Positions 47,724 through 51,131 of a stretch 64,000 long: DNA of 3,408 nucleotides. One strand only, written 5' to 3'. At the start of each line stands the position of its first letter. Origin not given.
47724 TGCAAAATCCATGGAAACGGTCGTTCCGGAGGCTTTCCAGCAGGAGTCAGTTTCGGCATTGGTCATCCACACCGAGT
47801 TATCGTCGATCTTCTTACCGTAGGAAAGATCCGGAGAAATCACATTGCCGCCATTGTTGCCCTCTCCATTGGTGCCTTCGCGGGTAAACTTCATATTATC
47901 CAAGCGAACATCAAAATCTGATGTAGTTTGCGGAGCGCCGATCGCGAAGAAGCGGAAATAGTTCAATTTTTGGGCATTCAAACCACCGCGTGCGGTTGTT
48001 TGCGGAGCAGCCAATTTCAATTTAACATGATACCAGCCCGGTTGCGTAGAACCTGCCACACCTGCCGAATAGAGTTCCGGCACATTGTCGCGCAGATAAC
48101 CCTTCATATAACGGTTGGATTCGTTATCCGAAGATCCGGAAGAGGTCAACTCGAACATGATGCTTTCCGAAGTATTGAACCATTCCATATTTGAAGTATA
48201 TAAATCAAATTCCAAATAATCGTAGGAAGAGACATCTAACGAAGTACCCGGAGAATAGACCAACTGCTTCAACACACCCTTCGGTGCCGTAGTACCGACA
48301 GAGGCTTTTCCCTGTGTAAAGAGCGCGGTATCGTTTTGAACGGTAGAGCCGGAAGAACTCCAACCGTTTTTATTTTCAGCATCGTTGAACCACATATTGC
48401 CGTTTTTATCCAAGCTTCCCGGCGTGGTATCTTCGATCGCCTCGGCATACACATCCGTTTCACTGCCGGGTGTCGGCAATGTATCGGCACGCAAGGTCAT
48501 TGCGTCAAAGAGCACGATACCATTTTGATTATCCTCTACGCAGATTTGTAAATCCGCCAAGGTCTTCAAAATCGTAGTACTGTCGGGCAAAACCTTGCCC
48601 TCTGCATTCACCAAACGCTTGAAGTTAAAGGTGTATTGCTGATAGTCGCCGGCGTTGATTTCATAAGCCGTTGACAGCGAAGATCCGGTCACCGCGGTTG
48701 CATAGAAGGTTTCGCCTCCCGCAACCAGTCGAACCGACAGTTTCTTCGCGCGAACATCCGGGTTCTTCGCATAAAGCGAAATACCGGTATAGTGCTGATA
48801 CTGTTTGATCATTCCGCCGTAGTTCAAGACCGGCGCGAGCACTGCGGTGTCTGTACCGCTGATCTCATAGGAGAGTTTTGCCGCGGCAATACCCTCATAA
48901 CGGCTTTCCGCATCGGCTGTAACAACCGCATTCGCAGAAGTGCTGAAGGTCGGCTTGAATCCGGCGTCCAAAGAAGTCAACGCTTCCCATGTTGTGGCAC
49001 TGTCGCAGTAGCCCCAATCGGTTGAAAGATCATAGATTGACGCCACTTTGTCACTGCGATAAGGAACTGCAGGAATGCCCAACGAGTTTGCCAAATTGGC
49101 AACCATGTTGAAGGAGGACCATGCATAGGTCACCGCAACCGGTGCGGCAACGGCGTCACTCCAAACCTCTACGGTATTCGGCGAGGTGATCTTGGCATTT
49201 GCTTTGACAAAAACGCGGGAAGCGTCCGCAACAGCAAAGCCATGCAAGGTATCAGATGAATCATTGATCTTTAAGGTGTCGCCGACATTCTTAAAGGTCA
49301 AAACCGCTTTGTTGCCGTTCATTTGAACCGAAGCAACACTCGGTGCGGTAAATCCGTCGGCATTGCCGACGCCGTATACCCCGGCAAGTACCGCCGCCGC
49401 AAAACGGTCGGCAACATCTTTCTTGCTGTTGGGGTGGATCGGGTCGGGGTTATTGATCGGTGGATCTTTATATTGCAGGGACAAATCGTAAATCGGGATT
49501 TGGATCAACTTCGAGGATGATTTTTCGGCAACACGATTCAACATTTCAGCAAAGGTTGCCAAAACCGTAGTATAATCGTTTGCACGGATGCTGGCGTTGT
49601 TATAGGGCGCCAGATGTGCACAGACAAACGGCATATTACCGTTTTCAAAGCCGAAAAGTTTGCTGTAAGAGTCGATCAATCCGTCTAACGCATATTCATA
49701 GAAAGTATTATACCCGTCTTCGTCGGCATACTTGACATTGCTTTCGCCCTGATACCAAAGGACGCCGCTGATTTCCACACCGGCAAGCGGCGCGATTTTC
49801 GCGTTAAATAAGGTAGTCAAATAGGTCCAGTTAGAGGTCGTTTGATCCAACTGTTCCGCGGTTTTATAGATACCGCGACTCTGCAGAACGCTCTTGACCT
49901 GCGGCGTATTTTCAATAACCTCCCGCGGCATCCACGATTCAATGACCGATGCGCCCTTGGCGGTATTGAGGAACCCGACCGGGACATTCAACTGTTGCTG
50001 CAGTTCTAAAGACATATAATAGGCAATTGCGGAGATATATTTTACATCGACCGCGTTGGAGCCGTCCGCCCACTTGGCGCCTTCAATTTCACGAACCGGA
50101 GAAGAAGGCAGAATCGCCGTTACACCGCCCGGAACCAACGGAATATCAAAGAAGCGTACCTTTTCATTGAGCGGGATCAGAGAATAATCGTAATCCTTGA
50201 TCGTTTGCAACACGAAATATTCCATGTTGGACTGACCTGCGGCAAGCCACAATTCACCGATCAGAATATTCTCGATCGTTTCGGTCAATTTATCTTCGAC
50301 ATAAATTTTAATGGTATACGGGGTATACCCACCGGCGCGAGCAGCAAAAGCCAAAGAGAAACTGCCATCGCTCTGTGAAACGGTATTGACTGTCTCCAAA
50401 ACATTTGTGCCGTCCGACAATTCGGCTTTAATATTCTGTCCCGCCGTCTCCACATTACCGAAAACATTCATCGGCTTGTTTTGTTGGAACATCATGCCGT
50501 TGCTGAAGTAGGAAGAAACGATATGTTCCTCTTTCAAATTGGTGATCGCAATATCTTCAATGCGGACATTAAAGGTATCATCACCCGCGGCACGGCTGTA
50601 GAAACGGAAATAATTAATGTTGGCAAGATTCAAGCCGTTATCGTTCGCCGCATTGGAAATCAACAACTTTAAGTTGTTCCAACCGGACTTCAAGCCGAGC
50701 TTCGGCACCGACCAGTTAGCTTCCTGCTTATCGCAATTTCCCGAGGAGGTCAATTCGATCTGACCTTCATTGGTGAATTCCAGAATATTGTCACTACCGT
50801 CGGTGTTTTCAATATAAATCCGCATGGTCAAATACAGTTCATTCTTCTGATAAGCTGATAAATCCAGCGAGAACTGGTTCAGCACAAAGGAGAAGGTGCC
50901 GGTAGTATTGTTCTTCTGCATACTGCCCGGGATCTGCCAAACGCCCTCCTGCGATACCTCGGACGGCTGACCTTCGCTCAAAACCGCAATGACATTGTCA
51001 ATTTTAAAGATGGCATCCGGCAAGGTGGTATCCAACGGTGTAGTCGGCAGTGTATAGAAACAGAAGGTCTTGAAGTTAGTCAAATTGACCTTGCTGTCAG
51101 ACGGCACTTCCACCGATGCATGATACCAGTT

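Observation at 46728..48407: Type-B/C module family with the invariant ELTSSG-x-x-D-x-E-[SA]-N-[RW] and NYFRFY motifs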

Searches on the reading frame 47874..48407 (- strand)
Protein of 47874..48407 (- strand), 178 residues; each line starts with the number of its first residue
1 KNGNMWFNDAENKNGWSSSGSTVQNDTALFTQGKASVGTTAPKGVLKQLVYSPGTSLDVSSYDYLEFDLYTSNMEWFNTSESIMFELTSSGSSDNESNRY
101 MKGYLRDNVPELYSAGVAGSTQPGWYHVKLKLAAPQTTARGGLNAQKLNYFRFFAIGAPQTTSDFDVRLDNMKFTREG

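Call 8: search_solved_structures(query=A1, max_evalue=10, show_alignments=2)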
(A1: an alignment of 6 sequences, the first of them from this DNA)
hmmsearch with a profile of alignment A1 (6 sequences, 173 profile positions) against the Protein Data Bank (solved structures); distinct sequences matched with E-value up to 10: 1.
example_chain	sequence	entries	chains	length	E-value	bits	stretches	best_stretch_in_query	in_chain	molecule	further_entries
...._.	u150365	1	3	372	0.92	12.5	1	77-125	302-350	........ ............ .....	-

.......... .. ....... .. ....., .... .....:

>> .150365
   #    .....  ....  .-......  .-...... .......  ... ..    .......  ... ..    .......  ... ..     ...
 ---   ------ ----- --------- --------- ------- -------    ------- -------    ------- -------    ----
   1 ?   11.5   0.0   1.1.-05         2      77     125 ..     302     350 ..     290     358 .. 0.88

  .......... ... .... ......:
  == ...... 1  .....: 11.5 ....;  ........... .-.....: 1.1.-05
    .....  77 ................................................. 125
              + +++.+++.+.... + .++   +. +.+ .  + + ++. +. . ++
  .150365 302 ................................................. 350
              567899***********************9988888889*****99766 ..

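Call 10: find_homologous_proteins(query=A1, max_evalue=0.00001)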
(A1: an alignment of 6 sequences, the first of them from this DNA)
Query A1 (6 sequences) (178 aa, profile of the alignment): 34 proteins with E <= 0.00001 among 2729 candidates.
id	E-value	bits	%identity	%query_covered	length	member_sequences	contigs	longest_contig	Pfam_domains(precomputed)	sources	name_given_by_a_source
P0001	1.3e-69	251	46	97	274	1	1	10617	-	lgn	-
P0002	3.3e-68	247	41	98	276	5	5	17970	-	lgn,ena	-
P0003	8.0e-68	246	46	89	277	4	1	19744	-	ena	-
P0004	3.2e-67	244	47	90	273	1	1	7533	-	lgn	-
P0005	3.6e-67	243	43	97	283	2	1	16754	-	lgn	-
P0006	8.9e-67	242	42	97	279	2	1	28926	-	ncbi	-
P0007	1.2e-66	242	47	86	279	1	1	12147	-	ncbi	-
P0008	1.4e-66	242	45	89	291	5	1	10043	-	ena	-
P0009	1.4e-66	242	47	86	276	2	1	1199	-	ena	-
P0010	2.4e-66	241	45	90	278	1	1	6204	-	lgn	-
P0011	3.6e-66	240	47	90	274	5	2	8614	-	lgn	-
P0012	3.8e-66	240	45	90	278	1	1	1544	-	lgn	-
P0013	4.9e-66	240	46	86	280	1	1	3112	-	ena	-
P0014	5.2e-66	240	45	90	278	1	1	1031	-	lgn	-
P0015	1.1e-65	239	45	90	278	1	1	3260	-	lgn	-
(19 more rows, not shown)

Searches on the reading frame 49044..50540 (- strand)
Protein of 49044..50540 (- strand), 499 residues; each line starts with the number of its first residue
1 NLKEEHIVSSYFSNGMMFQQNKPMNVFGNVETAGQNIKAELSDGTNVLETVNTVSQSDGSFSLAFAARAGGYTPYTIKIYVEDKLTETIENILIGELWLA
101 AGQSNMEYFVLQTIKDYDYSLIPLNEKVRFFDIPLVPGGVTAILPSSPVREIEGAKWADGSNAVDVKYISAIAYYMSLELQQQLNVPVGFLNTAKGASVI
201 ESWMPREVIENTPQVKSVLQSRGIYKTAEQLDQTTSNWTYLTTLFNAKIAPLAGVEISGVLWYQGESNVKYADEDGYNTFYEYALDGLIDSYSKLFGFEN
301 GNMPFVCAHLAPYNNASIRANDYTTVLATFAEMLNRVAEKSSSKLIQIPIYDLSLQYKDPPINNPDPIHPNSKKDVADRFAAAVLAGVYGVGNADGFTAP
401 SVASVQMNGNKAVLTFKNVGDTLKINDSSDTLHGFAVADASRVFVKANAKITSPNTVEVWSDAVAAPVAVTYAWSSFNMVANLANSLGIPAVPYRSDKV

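Call 60: search_solved_structures(query=window:49044-50540:-, max_evalue=0.001)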
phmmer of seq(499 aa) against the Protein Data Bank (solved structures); distinct sequences matched with E-value up to 0.001: 7.
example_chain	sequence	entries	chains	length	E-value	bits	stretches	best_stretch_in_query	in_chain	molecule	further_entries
7kmm_A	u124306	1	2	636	1.7e-40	142.5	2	234-497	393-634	Sialic acid-specific 9-O-acetylesterase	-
9ega_A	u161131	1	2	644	1.2e-38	136.4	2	241-498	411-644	Sialate O-acetylesterase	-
9h4u_A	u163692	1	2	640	2.9e-38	135.1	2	233-497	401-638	Carbohydrate esterase FI8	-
8f9q_A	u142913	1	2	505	2.3e-18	69.5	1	9-313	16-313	Sialic acid acetylesterase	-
8f9o_A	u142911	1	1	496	9e-18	67.6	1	9-295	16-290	Sialic acid acetylesterase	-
8f9p_A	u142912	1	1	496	2.3e-17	66.2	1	9-295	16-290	Sialic acid acetylesterase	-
8f9r_A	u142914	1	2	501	4.9e-16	61.8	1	9-393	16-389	Sialic acid acetylesterase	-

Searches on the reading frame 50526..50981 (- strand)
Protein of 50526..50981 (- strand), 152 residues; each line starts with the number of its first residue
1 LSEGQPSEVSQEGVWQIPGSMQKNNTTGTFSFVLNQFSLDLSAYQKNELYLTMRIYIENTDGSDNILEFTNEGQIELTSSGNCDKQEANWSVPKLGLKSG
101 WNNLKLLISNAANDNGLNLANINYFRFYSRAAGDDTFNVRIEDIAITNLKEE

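Call 74: predict_structure(alignment_id=A7)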
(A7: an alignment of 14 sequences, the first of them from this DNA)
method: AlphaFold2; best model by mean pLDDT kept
length: 152 residues; sequences in the alignment: 14
mean_pLDDT: 88.9   pTM: 0.84
mean pLDDT of the five models: 88.9, 86.3, 83.4, 83.4, 81.3
residues with pLDDT >= 90: 113; 70-90: 26; 50-70: 5; < 50: 8
segments of 3 or more residues with pLDDT < 50: 1-8
pLDDT, mean of each block of 10 residues (from residue 1): 44 85 88 92 95 96 91 95 91 95 97 94 94 89 94 60
secondary structure, 60 per line:
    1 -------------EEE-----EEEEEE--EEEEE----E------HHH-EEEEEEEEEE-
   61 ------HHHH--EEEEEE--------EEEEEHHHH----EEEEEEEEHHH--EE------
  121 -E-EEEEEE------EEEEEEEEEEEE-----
elements in order: E14-16 E22-27 E30-34 E50-59 H67-70 E73-78 E87-91 H92-95 E100-107 E124-129 E136-147

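Call 76: fold_search(model_id=the predicted structure, library=pdb)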
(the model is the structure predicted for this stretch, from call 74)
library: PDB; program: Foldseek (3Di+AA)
matches with E <= 10: 1438; with E <= 0.001: 10
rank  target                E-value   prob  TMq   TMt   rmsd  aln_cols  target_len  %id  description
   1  2lro_MODEL_1_A        5.3e-05  1.00  0.52  0.46  10.1       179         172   16  Solution structure, dynamics and binding studies of CtCBM11 (released 2013-02-06)
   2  6r3m_A                8.3e-05  1.00  0.51  0.45   6.6       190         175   15  Family 11 Carbohydrate-Binding Module from Clostridium thermocellum in complex with beta-1,3-1,4-mixed-linked tetrasac (released 2020-02-05)
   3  1wmx_B                9.9e-05  1.00  0.55  0.44   4.4       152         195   18  Crystal Structure of Family 30 Carbohydrate Binding Module (released 2004-08-03)
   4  1v0a                  2.4e-04  1.00  0.49  0.45   6.7       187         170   13  Family 11 Carbohydrate-Binding Module of cellulosomal cellulase Lic26A-Cel5E of Clostridium thermocellum (released 2005-01-12)
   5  6r31_A                2.4e-04  1.00  0.49  0.44   6.5       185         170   15  Family 11 Carbohydrate-Binding Module from Clostridium thermocellum in complex with beta-1,3-1,4-mixed-linked tetrasac (released 2020-02-05)
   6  1wzx_B                3.4e-04  1.00  0.51  0.46   7.7       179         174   17  Crystal Structure of Family 30 Carbohydrate Binding Module. (released 2005-03-22)
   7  1wzx_A                4.5e-04  1.00  0.53  0.47   4.6       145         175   19  Crystal Structure of Family 30 Carbohydrate Binding Module. (released 2005-03-22)
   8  1wmx_A                5.6e-04  1.00  0.52  0.47   7.1       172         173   17  Crystal Structure of Family 30 Carbohydrate Binding Module (released 2004-08-03)
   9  2c24_A                6.6e-04  1.00  0.54  0.49   4.7       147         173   19  FAMILY 30 CARBOHYDRATE-BINDING MODULE OF CELLULOSOMAL CELLULASE CEL9D- CEL44B OF CLOSTRIDIUM THERMOCELLUM (released 2005-11-22)
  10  2c24_B                7.8e-04  1.00  0.54  0.48   4.8       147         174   19  FAMILY 30 CARBOHYDRATE-BINDING MODULE OF CELLULOSOMAL CELLULASE CEL9D- CEL44B OF CLOSTRIDIUM THERMOCELLUM (released 2005-11-22)
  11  7zkq_A                1.1e-03  1.00  0.46  0.35  11.9       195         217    9  Early Pp module assembly intermediate of complex I (released 2022-11-23)
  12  8a28_A                1.3e-03  1.00  0.41  0.19   6.4       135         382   10  Structure of the astacin zymogen of LAST-MAM from Limulus polyphemus (released 2022-10-19)
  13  6xj9_A                1.4e-03  1.00  0.52  0.13   6.5       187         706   11  Structure of PfGH50B (released 2020-09-16)
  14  8qx6_A                1.6e-03  1.00  0.44  0.41   8.8       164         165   18  Novel laminarin-binding CBM X584 (released 2024-09-18)
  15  2zew_A                1.6e-03  0.99  0.40  0.41   7.0       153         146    7  Family 16 Cabohydrate Binding Domain Module 1 (released 2008-03-04)
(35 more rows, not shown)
